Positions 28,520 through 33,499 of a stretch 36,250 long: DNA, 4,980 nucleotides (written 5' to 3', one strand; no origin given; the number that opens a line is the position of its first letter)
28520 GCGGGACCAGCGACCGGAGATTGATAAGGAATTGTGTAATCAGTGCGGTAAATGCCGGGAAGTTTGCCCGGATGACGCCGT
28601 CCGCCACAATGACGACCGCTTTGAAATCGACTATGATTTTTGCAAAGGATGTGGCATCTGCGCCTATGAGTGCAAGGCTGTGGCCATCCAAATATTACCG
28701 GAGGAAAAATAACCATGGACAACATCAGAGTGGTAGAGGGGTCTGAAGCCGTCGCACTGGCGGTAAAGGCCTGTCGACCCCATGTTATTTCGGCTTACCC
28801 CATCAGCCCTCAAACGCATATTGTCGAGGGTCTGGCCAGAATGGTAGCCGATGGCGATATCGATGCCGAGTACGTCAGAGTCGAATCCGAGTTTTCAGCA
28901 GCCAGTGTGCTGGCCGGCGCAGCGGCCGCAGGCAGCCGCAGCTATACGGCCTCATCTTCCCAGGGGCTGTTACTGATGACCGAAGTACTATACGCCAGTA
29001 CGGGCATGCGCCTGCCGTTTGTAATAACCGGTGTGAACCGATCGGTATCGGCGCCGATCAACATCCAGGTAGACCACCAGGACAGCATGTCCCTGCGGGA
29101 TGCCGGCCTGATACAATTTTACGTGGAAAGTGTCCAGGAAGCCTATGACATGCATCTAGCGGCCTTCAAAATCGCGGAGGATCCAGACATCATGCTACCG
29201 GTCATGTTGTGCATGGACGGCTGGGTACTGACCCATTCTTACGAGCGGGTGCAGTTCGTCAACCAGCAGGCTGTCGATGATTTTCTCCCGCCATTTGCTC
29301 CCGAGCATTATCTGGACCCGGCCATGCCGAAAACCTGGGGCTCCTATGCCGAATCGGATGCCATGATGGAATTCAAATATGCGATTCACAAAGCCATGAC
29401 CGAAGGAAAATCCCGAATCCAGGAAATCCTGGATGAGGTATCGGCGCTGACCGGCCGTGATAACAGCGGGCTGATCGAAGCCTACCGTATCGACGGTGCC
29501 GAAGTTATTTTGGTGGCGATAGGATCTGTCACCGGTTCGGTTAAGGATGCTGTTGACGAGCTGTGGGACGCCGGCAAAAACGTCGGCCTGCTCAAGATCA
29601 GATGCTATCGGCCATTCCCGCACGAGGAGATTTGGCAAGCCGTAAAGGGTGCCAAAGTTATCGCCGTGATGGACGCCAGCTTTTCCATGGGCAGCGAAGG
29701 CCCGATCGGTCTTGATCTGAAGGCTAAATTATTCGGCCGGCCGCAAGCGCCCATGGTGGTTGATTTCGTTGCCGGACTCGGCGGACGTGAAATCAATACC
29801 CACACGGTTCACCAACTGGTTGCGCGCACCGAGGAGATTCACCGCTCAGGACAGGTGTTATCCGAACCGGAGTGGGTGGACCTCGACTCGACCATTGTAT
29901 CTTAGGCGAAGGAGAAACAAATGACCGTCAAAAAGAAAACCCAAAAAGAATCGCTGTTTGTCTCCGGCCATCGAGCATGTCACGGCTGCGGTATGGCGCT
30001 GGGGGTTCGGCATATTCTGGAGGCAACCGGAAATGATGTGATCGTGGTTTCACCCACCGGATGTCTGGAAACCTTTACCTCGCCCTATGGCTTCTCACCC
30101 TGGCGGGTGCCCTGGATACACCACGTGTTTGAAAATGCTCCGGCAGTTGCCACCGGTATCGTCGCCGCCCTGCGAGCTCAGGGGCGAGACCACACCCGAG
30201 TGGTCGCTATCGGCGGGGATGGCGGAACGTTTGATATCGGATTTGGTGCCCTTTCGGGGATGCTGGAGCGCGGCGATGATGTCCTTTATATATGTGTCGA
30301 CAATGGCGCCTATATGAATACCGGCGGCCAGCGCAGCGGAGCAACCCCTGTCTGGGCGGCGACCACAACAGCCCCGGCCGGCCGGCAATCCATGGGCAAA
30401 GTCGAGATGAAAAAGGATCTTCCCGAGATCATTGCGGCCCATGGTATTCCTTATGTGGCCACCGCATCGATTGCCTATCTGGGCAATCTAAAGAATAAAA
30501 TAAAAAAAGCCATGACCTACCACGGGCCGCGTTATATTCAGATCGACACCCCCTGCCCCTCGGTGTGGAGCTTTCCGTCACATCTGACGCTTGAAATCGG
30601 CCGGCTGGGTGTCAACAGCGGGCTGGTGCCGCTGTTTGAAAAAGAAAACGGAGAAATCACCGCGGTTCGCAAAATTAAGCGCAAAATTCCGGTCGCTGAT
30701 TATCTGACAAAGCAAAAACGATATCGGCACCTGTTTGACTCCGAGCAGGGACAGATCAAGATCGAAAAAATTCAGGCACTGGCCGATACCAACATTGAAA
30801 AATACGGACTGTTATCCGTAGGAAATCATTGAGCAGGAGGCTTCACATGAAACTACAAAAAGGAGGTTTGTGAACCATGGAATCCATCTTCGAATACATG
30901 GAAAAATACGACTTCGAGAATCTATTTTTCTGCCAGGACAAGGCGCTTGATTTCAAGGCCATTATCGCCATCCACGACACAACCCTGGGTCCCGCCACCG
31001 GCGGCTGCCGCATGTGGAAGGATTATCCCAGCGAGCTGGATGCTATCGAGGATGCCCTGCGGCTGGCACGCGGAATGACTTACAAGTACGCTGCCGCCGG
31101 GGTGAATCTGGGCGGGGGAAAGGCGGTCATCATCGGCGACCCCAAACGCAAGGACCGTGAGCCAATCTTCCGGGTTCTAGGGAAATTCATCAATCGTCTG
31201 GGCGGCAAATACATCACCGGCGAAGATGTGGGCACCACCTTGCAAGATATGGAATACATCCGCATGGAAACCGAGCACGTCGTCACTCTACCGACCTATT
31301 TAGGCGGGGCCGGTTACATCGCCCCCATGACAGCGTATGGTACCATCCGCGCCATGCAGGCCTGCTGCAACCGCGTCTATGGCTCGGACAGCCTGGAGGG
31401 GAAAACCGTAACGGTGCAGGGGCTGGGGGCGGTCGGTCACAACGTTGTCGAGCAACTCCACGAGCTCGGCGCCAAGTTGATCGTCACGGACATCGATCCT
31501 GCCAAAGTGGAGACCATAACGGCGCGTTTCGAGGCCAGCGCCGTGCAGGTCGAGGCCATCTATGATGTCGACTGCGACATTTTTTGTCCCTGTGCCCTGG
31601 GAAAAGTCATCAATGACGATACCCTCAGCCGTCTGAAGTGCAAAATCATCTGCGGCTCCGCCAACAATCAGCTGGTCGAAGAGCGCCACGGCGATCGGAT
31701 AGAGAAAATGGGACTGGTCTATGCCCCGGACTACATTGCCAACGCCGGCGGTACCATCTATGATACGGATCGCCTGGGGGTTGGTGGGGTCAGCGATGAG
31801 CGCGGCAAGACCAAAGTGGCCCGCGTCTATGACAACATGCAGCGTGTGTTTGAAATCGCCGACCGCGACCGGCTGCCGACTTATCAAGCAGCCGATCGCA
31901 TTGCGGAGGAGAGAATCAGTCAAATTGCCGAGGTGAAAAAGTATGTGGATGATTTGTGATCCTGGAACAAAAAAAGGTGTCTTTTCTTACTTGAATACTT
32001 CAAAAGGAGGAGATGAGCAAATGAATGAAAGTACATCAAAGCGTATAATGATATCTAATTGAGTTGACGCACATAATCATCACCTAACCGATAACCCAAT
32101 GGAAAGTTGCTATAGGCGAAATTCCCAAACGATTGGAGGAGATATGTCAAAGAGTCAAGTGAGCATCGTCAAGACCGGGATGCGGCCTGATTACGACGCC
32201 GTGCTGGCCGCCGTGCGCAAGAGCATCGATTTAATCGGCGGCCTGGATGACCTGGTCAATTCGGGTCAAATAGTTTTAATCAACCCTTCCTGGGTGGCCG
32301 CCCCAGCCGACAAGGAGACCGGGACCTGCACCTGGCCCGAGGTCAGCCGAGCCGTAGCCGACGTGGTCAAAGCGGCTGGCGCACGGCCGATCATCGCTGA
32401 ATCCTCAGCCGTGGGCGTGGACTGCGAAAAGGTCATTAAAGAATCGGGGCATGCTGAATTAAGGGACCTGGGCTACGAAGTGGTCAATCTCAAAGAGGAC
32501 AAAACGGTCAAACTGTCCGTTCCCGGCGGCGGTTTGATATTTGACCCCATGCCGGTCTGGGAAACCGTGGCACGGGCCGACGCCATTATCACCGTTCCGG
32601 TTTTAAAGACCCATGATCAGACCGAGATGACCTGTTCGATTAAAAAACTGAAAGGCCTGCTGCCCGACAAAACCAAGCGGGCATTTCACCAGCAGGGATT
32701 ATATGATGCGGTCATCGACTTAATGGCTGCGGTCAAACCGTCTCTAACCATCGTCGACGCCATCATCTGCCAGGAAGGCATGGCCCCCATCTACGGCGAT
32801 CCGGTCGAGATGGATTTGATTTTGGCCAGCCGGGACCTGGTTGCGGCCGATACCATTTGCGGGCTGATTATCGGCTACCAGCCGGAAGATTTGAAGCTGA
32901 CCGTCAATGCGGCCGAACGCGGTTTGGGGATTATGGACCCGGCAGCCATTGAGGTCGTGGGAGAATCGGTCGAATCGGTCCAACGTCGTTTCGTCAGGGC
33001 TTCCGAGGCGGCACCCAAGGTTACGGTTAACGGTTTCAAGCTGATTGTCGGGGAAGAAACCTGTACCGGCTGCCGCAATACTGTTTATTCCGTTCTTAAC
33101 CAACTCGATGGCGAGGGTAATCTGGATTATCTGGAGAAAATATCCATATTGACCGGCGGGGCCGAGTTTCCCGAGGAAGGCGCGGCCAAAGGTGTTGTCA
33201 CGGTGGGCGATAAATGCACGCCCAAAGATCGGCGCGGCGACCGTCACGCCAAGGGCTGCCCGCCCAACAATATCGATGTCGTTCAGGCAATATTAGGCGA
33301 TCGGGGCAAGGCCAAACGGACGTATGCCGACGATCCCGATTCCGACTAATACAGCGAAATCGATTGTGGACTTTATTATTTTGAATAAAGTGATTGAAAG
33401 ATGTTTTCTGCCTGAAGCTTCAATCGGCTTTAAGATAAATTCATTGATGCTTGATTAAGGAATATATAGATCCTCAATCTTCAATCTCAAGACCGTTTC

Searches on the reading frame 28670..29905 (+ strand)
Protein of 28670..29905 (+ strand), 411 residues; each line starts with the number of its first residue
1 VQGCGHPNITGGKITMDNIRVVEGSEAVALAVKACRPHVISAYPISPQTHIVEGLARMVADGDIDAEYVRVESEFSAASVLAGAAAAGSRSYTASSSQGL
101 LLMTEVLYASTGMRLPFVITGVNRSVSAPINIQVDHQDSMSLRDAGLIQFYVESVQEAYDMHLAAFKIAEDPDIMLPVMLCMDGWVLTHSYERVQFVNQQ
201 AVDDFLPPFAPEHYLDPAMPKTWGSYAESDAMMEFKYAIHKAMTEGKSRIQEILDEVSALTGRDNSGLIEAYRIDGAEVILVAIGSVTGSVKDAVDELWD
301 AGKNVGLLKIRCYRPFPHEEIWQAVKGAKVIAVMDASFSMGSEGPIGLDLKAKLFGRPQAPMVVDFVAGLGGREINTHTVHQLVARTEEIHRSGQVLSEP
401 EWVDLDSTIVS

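Call 7: search_protein_families(library=pfam, proteins=[window:28670-29905:+])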
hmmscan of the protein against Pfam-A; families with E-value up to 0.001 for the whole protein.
window:28670-29905:+ (411 aa): 3 families
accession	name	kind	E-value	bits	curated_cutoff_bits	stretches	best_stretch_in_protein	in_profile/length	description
PF01855.24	POR_N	-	1.8e-69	234.4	27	1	31-253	2-229/231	Pyruvate flavodoxin/ferredoxin oxidoreductase, thiamine diP-bdg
PF17147.9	PFOR_II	-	5e-27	94.7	27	1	277-379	1-101/102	Pyruvate:ferredoxin oxidoreductase core domain II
PF02780.25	Transketolase_C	-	9.4e-06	26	25.9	1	275-361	8-95/124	Transketolase, C-terminal domain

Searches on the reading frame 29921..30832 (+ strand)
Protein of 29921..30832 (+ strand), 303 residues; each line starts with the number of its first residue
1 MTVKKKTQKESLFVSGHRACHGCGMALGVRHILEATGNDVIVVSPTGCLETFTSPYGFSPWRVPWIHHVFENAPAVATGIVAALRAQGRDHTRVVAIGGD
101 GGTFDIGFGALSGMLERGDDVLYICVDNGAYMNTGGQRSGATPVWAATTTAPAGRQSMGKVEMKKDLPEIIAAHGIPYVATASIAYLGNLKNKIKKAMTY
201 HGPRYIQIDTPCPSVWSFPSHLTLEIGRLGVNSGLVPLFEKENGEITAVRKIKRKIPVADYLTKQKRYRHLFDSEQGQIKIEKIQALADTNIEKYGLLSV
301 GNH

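Call 10: search_protein_families(library=pfam, proteins=[window:29921-30832:+], max_evalue=0.00001)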
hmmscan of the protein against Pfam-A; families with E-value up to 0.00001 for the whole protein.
window:29921-30832:+ (303 aa): 1 family
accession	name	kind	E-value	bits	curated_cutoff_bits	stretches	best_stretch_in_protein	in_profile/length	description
PF02775.26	TPP_enzyme_C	-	1.5e-20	74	21.9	1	60-208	20-151/151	Thiamine pyrophosphate enzyme, C-terminal TPP binding domain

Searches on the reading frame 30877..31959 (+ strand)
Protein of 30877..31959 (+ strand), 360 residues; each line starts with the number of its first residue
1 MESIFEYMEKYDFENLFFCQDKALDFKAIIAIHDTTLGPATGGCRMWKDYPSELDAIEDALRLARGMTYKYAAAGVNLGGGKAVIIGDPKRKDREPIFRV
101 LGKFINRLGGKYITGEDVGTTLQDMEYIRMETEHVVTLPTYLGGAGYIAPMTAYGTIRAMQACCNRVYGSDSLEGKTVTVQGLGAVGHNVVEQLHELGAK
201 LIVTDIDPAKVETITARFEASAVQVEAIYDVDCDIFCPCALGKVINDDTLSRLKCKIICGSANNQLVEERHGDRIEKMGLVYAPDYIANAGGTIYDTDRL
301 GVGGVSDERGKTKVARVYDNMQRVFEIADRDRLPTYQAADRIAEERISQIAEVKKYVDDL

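Call 10: search_protein_families(library=pfam, proteins=[window:30877-31959:+], max_evalue=0.00001)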
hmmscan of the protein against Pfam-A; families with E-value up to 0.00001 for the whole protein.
window:30877-31959:+ (360 aa): 3 families
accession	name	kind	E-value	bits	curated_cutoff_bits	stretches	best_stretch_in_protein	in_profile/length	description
PF02812.23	ELFV_dehydrog_N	-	4e-28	98.2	25.3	1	26-133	21-128/129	Glu/Leu/Phe/Val dehydrogenase, dimerisation domain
PF00208.27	ELFV_dehydrog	-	3.4e-21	76.5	23.4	2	219-294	98-175/241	Glutamate/Leucine/Phenylalanine/Valine dehydrogenase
PF00670.27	AdoHcyase_NAD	-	2.6e-07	31.4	27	1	173-260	21-107/162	S-adenosyl-L-homocysteine hydrolase, NAD binding domain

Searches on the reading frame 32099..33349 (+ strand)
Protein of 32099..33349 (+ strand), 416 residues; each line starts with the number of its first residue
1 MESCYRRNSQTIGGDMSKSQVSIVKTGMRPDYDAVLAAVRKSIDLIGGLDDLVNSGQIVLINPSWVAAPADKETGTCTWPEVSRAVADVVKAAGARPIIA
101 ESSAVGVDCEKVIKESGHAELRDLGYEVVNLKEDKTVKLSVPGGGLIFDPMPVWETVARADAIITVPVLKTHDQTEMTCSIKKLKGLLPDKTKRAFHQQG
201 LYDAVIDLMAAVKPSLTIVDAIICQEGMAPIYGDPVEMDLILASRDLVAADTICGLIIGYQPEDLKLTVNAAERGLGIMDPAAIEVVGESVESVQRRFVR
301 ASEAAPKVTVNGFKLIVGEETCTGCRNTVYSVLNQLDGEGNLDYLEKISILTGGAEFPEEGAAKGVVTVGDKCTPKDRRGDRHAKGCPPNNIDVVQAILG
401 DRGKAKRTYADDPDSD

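Call 10: search_protein_families(library=pfam, proteins=[window:32099-33349:+], max_evalue=0.00001)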
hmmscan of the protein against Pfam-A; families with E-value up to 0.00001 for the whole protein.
window:32099-33349:+ (416 aa): 1 family
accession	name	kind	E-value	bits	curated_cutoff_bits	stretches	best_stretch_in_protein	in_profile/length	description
PF04015.17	DUF362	-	1.8e-46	159.2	24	1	59-254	1-198/200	Domain of unknown function (DUF362)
